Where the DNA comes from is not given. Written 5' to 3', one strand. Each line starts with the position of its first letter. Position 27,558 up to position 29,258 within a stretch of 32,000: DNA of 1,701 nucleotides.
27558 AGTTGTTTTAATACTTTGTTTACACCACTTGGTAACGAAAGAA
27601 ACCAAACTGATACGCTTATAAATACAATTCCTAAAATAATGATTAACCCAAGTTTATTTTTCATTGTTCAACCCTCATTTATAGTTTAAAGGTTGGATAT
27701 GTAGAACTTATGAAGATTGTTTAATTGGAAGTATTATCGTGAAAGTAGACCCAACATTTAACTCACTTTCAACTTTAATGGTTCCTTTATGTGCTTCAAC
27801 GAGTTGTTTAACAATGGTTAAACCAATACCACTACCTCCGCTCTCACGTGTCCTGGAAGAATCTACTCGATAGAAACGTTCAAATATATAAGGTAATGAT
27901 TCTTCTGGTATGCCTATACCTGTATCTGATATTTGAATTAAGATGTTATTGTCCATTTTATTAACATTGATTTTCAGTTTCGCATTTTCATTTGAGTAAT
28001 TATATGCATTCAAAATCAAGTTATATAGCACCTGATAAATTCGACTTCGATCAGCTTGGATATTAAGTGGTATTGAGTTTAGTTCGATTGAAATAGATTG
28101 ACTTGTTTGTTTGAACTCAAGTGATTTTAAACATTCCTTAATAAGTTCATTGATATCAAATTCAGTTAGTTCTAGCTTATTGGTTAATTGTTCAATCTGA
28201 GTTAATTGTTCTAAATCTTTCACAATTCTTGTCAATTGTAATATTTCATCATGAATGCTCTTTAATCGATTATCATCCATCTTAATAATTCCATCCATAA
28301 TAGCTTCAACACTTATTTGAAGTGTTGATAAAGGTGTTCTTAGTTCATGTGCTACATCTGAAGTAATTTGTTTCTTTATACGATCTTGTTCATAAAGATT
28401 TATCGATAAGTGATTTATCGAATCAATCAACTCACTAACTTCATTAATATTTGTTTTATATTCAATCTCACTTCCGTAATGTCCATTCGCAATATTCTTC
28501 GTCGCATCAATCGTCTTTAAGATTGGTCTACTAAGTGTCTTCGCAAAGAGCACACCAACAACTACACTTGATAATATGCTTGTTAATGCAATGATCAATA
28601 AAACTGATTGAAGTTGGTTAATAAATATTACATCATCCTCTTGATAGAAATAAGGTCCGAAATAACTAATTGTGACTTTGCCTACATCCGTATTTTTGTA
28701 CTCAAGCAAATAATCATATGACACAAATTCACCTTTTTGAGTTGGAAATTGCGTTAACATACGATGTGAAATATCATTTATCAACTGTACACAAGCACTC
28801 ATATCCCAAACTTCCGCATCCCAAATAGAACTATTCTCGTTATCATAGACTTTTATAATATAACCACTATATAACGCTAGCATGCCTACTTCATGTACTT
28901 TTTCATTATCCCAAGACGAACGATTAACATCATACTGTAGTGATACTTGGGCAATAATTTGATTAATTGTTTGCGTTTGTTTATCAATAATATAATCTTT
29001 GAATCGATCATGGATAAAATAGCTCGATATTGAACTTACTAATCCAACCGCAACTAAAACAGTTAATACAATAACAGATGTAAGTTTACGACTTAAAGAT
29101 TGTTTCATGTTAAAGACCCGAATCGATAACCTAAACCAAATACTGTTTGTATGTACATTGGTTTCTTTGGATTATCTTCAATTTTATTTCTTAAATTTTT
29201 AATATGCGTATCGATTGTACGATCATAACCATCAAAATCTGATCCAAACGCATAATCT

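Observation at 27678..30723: A 20-bp direct-repeat box occurs three times and ties cueP, a lipoprotein gene and a micro-ORF to the adjacent two-component system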

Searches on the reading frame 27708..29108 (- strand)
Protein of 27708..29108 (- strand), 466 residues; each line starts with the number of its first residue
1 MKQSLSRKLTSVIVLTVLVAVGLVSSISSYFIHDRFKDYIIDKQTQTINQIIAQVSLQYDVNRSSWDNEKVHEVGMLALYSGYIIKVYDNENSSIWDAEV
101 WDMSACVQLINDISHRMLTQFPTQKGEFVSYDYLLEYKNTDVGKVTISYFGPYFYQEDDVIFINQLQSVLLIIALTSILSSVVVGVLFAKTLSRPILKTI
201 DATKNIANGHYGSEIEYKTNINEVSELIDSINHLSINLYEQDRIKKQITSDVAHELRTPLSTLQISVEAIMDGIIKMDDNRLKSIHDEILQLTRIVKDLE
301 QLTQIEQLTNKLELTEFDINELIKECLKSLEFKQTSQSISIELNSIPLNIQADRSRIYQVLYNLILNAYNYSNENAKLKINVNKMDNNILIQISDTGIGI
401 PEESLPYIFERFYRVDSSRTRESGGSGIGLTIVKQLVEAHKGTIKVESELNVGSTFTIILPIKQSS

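Call 4: search_protein_families(library=pfam, proteins=[window:27708-29108:-], max_evalue=0.01)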
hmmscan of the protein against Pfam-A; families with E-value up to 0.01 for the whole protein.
window:27708-29108:- (466 aa): 4 families
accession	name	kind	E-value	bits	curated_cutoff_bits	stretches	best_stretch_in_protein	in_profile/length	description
PF02518.31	HATPase_c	-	1.2e-30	106.6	26.4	1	353-463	2-110/111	Histidine kinase-, DNA gyrase B-, and HSP90-like ATPase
PF00512.31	HisKA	-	5.8e-11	42.7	26.9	1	245-307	2-65/66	His Kinase A (phospho-acceptor) domain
PF00672.30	HAMP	-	1e-07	32.6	25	1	187-238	1-51/53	HAMP domain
PF14501.12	HATPase_c_5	-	4.2e-05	23.8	22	1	357-449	6-91/102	GHKL domain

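Call 8: find_homologous_proteins(query=window:27708-29108:-, max_evalue=1e-20)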
Query window:27708-29108:- (466 aa): 7668 proteins with E <= 1e-20 among 8000 candidates; the best 120 are listed.
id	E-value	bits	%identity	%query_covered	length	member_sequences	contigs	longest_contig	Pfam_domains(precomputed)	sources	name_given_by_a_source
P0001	1.1e-293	992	100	100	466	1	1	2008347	PF00672.31,PF02518.32,PF00512.32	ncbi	-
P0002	7.9e-288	972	98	100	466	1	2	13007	PF00672.31,PF02518.32,PF00512.32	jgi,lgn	-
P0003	6.1e-286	966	97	100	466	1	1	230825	PF00672.31,PF02518.32,PF00512.32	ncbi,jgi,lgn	-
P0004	1.0e-272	922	92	100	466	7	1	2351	PF00672.31,PF02518.32,PF00512.32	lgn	-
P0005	5.4e-251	851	84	100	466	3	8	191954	PF00672.31,PF02518.32,PF00512.32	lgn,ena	-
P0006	1.1e-245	833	83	100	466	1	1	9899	PF00672.31,PF02518.32,PF00512.32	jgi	-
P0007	3.4e-245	832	82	100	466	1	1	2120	PF00672.31,PF02518.32,PF00512.32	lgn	-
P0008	1.0e-239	814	82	100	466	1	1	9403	PF00672.31,PF02518.32,PF00512.32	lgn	-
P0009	9.5e-237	804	80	100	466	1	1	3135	PF00672.31,PF02518.32,PF00512.32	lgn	-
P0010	1.2e-236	804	80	100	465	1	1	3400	PF00672.31,PF02518.32,PF00512.32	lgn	-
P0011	2.1e-236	803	79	100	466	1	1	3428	PF00672.31,PF02518.32,PF00512.32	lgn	-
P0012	6.7e-236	801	81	100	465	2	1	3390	PF00672.31,PF02518.32,PF00512.32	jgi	-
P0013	3.6e-234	795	80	100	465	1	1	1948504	PF00672.31,PF02518.32,PF00512.32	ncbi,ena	-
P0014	1.5e-233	793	79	100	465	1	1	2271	PF00672.31,PF02518.32,PF00512.32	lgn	-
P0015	5.0e-231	785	76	100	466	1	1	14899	PF00672.31,PF02518.32,PF00512.32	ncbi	-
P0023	2.2e-207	707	70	100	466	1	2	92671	PF00672.31,PF02518.32,PF00512.32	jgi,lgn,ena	-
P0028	6.7e-188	643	63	100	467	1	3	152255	PF00672.31,PF02518.32,PF00512.32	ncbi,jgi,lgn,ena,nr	ncbi:MAG: HAMP domain-containing histidine kinase [Erysipelothrix sp.]|jgi:signal transduction histi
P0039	1.3e-153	530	54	100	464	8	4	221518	PF02518.32,PF00512.32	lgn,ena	-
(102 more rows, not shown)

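Call 10: find_related_loci(query=A1, collection=genome_contigs, flank=6000)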
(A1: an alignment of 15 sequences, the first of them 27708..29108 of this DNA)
Query A1 (466 aa) in genome_contigs; peptide patterns used: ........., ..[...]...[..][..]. (x = any residue, [..] = any of these).
600 stretches matched a pattern (row limit reached: there are more); 592 encode a relative of the query (tblastn E <= 1e-3); the best 80 are kept; 80 distinct loci.
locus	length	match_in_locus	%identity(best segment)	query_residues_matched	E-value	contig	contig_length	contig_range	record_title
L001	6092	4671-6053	44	1-461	2e-136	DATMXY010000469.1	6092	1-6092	MAG TPA_asm: Anaerovoracaceae bacterium isolate SMAG_U13132 k141_168818, whole genome shotgun sequence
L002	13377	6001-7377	42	3-461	2e-126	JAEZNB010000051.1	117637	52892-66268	MAG: Bacillota bacterium isolate OH_CFB_136 k127_639026, whole genome shotgun sequence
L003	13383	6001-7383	41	1-461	6e-119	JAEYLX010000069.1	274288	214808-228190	MAG: Bacillota bacterium isolate OH_HFB_53 k127_161483, whole genome shotgun sequence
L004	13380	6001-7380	41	1-461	6e-117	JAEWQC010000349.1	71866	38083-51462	MAG: Bacillota bacterium isolate OH_SBrB_125 k127_1084883, whole genome shotgun sequence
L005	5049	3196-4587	39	1-466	3e-117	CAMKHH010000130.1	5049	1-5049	MAG: uncultured Eubacterium sp. isolate SRR12377477_bin.2_metawrap_v1.3_MAG genome assembly, contig: SRR12377477_2764, w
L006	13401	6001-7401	40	1-463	1e-115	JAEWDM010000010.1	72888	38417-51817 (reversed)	MAG: Bacillota bacterium isolate OH_PBB_98 k127_1064269, whole genome shotgun sequence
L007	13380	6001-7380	43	1-461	5e-115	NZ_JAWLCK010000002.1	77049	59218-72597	MAG: Lutispora sp. isolate 15dZY3.bin.41 NODE_557_length_77049_cov_7.854035, whole genome shotgun sequence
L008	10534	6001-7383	40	1-461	3e-113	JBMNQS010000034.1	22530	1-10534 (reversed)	MAG: Christensenellales bacterium isolate SBF912SR1HQ0042 scaffold_7133_c1, whole genome shotgun sequence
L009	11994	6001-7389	39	4-466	7e-113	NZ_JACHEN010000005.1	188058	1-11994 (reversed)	Anaerosolibacter carboniphilus strain DSM 103526 Ga0415316_05, whole genome shotgun sequence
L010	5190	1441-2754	40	25-463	1e-112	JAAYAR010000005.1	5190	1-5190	MAG: Clostridiales bacterium isolate AS06rmzACSIP_159 13637_AS06, whole genome shotgun sequence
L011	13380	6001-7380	39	1-461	5e-112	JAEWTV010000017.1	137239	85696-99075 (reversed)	MAG: Bacillota bacterium isolate OH_SDB_158 k127_638066, whole genome shotgun sequence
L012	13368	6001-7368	37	4-461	7e-111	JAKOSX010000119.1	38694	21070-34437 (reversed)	MAG: Bacillota bacterium isolate all_metabat.182_sub k201_792233, whole genome shotgun sequence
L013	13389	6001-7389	37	1-463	7e-110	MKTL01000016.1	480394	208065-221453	MAG: Clostridiales bacterium 38-18 SCNpilot_bf_inoc_scaffold_50, whole genome shotgun sequence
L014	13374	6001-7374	38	1-461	1e-107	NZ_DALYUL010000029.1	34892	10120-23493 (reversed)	MAG: Anaerotignum sp. isolate CTOTU47245 NODE_234_length_34892_cov_3.217700, whole genome shotgun sequence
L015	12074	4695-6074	39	1-461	2e-107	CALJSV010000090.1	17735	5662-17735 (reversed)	MAG: uncultured Clostridia bacterium isolate R1_Bin_METABAT__56_1 genome assembly, contig: c_000003016842, whole genome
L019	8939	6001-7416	36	1-464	9e-105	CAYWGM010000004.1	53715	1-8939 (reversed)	MAG TPA_asm: uncultured Eubacteriales bacterium isolate binchicken_co27_173 genome assembly, contig: NODE_1032_length_53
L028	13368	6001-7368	36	1-461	1e-97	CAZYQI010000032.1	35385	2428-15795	MAG TPA_asm: uncultured Peptostreptococcaceae bacterium isolate SRP302447_co1_726 genome assembly, contig: NODE_3330_len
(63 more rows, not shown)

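Call 12: find_encoding_contigs(protein=P0013, flank=6000, max_places=2)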
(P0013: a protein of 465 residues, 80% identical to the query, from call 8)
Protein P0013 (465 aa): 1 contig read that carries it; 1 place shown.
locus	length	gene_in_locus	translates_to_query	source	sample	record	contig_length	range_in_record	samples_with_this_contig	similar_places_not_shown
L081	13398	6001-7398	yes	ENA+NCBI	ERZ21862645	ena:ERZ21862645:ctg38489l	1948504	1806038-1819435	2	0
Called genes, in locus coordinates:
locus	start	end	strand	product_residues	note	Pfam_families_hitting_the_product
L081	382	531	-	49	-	-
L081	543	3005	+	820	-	PF00403:HMA, PF00122:E1-E2_ATPase, PF00702:Hydrolase, PF08282:Hydrolase_3 (faint)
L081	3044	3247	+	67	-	PF02583:Trns_repr_metal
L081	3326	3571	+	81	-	PF11666:DUF2933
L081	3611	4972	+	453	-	PF00403:HMA, PF02683:DsbD_TM (weak), PF13386:DsbD_2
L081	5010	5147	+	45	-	-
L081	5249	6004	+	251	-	PF00072:Response_reg, PF00486:Trans_reg_C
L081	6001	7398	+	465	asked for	PF00672:HAMP (faint), PF00512:HisKA, PF02518:HATPase_c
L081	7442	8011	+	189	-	PF21172:CueP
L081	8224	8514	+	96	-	PF01966:HD (weak), PF13487:HD_5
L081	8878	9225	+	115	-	PF00543:P-II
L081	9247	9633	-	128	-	PF28474:DUF8412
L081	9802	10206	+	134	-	PF17886:ArsA_HSP20 (faint), PF27746:Small_heat_shock_put (weak), PF00011:HSP20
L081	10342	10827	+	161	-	-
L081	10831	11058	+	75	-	PF12844:HTH_19 (weak), PF01381:HTH_3, PF07022:Phage_CI_repr (weak), PF13443:HTH_26 (weak)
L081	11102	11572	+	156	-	PF04073:tRNA_edit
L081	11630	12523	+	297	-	PF01869:BcrAD_BadFG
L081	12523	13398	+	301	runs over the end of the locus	PF01408:GFO_IDH_MocA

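Call 13: find_encoding_contigs(protein=P0028, flank=6000, max_places=2)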
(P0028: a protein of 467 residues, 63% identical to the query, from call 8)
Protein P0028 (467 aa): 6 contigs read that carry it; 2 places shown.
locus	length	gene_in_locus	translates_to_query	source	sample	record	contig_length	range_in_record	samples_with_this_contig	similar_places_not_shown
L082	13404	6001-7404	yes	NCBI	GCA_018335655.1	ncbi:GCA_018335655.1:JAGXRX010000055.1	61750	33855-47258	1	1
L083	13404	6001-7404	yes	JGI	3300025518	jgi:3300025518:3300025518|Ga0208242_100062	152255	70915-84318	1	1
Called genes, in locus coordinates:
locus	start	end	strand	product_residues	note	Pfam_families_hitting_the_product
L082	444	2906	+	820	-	PF00403:HMA, PF00122:E1-E2_ATPase, PF00702:Hydrolase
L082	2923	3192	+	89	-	PF02583:Trns_repr_metal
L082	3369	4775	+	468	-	PF00403:HMA, PF02683:DsbD_TM, PF13386:DsbD_2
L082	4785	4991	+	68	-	PF00403:HMA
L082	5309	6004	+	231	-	PF00072:Response_reg, PF00486:Trans_reg_C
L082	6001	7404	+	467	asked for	PF00672:HAMP (weak), PF00512:HisKA, PF02518:HATPase_c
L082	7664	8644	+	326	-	PF00882:Zn_dep_PLPC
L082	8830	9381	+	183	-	PF02482:Ribosomal_S30AE, PF16321:Ribosom_S30AE_C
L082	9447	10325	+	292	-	PF01545:Cation_efflux, PF16916:ZT_dimer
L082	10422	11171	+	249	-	-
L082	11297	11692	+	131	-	PF04472:SepF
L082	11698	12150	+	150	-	PF05103:DivIVA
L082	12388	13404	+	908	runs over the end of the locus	PF00133:tRNA-synt_1, PF09334:tRNA-synt_1g, PF01406:tRNA-synt_1e (weak), PF09334:tRNA-synt_1g (weak), PF08264:Anticodon_1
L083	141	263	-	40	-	-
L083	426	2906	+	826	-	PF00403:HMA, PF00122:E1-E2_ATPase, PF00702:Hydrolase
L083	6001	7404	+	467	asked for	PF00672:HAMP (weak), PF00512:HisKA, PF02518:HATPase_c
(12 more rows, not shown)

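Call 22: find_encoding_contigs(protein=P0005, flank=7000, max_places=2)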
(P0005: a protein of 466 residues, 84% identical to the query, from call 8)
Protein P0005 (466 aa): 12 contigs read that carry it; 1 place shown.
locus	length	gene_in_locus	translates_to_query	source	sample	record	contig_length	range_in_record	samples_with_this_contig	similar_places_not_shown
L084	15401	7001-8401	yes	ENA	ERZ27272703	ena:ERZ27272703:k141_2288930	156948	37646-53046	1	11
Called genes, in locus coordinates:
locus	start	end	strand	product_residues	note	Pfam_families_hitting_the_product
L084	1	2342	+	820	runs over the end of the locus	PF00403:HMA, PF00122:E1-E2_ATPase, PF00702:Hydrolase, PF08282:Hydrolase_3 (faint)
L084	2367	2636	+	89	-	PF02583:Trns_repr_metal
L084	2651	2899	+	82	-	PF11666:DUF2933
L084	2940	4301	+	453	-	PF00403:HMA, PF02683:DsbD_TM, PF13386:DsbD_2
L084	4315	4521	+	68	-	PF00403:HMA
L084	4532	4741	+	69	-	PF00403:HMA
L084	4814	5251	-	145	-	PF18423:zf_CopZ, PF04324:Fer2_BFD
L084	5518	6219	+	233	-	-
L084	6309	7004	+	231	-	PF00072:Response_reg, PF00486:Trans_reg_C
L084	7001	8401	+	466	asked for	PF00672:HAMP (weak), PF00512:HisKA, PF02518:HATPase_c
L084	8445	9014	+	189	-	PF21172:CueP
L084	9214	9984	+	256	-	PF00899:ThiF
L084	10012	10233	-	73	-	PF14451:Ub-Mut7C (weak), PF02597:ThiS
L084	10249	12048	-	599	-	PF02730:AFOR_N, PF01314:AFOR_C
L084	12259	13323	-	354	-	PF04055:Radical_SAM, PF13186:SPASM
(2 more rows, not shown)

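Call 23: find_encoding_contigs(protein=P0023, flank=7000, max_places=2)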
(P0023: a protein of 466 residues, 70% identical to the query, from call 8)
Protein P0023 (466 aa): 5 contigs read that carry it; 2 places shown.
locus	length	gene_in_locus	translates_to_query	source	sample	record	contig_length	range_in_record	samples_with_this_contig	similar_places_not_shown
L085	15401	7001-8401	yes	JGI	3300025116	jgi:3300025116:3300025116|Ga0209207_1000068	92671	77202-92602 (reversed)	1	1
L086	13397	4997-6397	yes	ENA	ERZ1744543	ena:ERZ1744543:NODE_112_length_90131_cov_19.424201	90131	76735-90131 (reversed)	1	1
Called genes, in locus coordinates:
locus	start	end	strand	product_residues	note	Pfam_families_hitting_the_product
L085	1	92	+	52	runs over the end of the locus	?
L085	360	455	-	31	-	-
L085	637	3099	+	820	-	PF00403:HMA, PF00122:E1-E2_ATPase, PF00702:Hydrolase, PF08282:Hydrolase_3 (faint)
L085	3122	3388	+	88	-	PF02583:Trns_repr_metal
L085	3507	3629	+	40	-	PF11666:DUF2933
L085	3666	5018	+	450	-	PF00403:HMA, PF02683:DsbD_TM, PF13386:DsbD_2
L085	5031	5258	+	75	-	PF00403:HMA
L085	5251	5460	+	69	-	PF00403:HMA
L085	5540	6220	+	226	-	-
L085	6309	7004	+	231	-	PF00072:Response_reg, PF00486:Trans_reg_C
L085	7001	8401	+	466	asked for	PF00672:HAMP (faint), PF00512:HisKA, PF02518:HATPase_c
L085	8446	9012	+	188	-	PF21172:CueP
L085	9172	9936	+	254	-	PF00899:ThiF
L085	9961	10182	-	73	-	PF02597:ThiS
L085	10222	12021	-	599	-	PF02730:AFOR_N, PF01314:AFOR_C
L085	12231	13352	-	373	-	PF04055:Radical_SAM, PF13186:SPASM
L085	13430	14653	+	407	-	PF03453:MoeA_N, PF00994:MoCF_biosynth, PF03454:MoeA_C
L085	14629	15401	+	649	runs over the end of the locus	PF03453:MoeA_N, PF00994:MoCF_biosynth, PF03454:MoeA_C, PF12727:PBP_like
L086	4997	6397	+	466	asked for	PF00672:HAMP (faint), PF00512:HisKA, PF02518:HATPase_c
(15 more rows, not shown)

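Call 24: find_encoding_contigs(protein=P0039, flank=7000, max_places=2)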
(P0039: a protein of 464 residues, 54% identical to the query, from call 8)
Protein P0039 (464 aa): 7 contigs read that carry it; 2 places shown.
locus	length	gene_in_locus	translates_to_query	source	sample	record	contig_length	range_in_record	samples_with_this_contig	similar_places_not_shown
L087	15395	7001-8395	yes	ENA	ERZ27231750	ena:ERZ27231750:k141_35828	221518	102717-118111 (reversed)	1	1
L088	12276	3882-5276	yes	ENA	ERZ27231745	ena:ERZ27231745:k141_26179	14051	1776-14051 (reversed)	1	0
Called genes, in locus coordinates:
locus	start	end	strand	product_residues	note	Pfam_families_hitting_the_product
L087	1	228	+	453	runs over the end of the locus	PF00403:HMA, PF02683:DsbD_TM, PF13386:DsbD_2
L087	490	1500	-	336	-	PF01012:ETF, PF00766:ETF_alpha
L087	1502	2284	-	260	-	PF01012:ETF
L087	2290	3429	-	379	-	PF02771:Acyl-CoA_dh_N, PF02770:Acyl-CoA_dh_M, PF00441:Acyl-CoA_dh_1, PF08028:Acyl-CoA_dh_2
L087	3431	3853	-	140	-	PF01575:MaoC_dehydratas, PF13452:FAS1_DH_region (weak)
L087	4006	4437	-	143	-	PF00258:Flavodoxin_1, PF12641:Flavodoxin_3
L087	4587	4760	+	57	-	PF09851:SHOCT (weak)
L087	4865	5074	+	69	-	PF00403:HMA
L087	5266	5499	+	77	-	PF00403:HMA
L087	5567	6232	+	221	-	-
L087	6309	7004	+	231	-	PF00072:Response_reg, PF00486:Trans_reg_C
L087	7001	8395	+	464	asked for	PF00512:HisKA, PF02518:HATPase_c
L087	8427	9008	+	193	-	PF21172:CueP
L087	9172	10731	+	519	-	PF13555:AAA_29 (faint), PF00005:ABC_tran, PF02463:SMC_N (faint), PF03193:RsgA_GTPase (faint), PF13304:AAA_21 (faint), PF12848:ABC_tran_Xtn, PF00005:ABC_tran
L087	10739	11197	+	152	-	PF13420:Acetyltransf_4 (weak), PF00583:Acetyltransf_1, PF13673:Acetyltransf_10, PF13508:Acetyltransf_7, PF08445:FR47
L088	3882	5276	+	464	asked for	PF00512:HisKA, PF02518:HATPase_c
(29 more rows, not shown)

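Call 26: find_encoding_contigs(protein=P0001, flank=10000, max_places=1)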
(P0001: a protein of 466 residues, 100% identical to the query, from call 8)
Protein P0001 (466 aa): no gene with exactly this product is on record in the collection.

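Call 27: find_encoding_contigs(protein=P0003, flank=8000, max_places=1)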
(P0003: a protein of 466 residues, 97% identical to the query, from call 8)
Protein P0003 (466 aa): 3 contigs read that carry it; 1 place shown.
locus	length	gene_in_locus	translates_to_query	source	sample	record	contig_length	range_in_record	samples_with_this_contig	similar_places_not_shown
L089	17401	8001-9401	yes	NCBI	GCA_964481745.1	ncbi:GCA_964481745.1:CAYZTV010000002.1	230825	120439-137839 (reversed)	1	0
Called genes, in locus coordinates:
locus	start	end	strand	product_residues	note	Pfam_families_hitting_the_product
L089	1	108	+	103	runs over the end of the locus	-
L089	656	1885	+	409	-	PF05977:MFS_3, PF00083:Sugar_tr (weak), PF07690:MFS_1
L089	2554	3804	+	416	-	-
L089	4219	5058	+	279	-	PF14512:TM1586_NiRdase, PF00881:Nitroreductase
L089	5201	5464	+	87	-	PF09851:SHOCT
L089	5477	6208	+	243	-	PF09851:SHOCT (weak)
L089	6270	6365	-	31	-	-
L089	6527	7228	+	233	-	-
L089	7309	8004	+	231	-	PF00072:Response_reg, PF00486:Trans_reg_C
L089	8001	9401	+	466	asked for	PF00672:HAMP (weak), PF00512:HisKA, PF02518:HATPase_c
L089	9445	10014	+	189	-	PF21172:CueP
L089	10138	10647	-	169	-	PF01613:Flavin_Reduct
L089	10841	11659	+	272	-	PF03239:FTR1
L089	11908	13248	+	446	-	-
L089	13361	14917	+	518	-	PF13555:AAA_29 (faint), PF00005:ABC_tran, PF02463:SMC_N (faint), PF13304:AAA_21 (faint), PF12848:ABC_tran_Xtn, PF00005:ABC_tran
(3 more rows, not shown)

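Call 28: search_protein_families(library=ncbifam, proteins=[window:27708-29108:-], max_evalue=0.01)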
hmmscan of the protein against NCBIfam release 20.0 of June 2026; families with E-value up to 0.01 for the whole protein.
window:27708-29108:- (466 aa): 88 families (the best 25 are shown)
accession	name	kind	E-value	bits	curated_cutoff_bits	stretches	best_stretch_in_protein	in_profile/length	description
NF012163.2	BaeS_SmeS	equivalog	2e-72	244.6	500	1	5-448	5-444/457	sensor histidine kinase efflux regulator BaeS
NF033092.0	HK_WalK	equivalog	1.2e-67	228.9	725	2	242-462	369-594/594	cell wall metabolism sensor histidine kinase WalK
NF046044.1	PnpS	equivalog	1.5e-63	215.2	400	1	239-461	164-390/390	two-component system histidine kinase PnpS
NF007837.0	PRK10549.1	equivalog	2.3e-62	211.2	603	1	2-465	5-461/466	envelope stress sensor histidine kinase BaeS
NF041735.1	hist_kin_RppB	equivalog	2.9e-55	187.8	400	1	239-461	210-438/438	two-component system sensor histidine kinase RppB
TIGR02966.1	phoR_proteo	equivalog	6.7e-55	186.4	334.2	1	237-459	106-332/333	phosphate regulon sensor histidine kinase PhoR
NF012226.0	AdeS_HK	equivalog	2.3e-54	184.9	500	1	159-461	50-352/353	two-component sensor histidine kinase AdeS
TIGR01386.1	cztS_silS_copS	subfamily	3.4e-53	181.2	292.55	1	3-460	2-456/457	heavy metal sensor histidine kinase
NF007007.0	PRK09470.1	equivalog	2.6e-50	171.7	486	1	33-464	37-461/463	envelope stress sensor histidine kinase CpxA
NF040691.1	MtrAB_MtrB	equivalog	1.7e-47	162.6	450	1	157-463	177-493/507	MtrAB system histidine kinase MtrB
NF041210.1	his_kin_PieS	equivalog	6.8e-47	160.5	850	1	167-464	166-472/474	two component system sensor histidine kinase PieS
NF047874.1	MASE3_PAS_HK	subfamily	1.2e-44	153.2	560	1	237-464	390-627/655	MASE3 domain-containing sensor histidine kinase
NF033093.1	HK_VicK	exception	1.7e-44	152.2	680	1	241-464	205-437/448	cell wall metabolism sensor histidine kinase VicK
NF053855.1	HisKinPhoRBctds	equivalog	2.4e-44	151.7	500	1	230-459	347-580/583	two-component system sensor histidine kinase PhoR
NF045900.1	HisKinCpxALeg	equivalog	4.5e-44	150.9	800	1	172-462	156-451/451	two-component system sensor histidine kinase CpxA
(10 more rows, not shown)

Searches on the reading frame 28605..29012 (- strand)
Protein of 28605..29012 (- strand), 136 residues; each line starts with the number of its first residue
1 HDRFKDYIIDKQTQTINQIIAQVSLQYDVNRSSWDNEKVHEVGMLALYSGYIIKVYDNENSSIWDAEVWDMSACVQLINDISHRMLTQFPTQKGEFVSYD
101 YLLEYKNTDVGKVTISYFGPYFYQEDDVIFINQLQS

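Call 57: search_protein_families(library=ncbifam, proteins=[window:28605-29012:-], max_evalue=1)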
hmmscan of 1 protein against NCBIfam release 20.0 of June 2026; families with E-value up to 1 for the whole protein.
seq(136 aa): 0 families
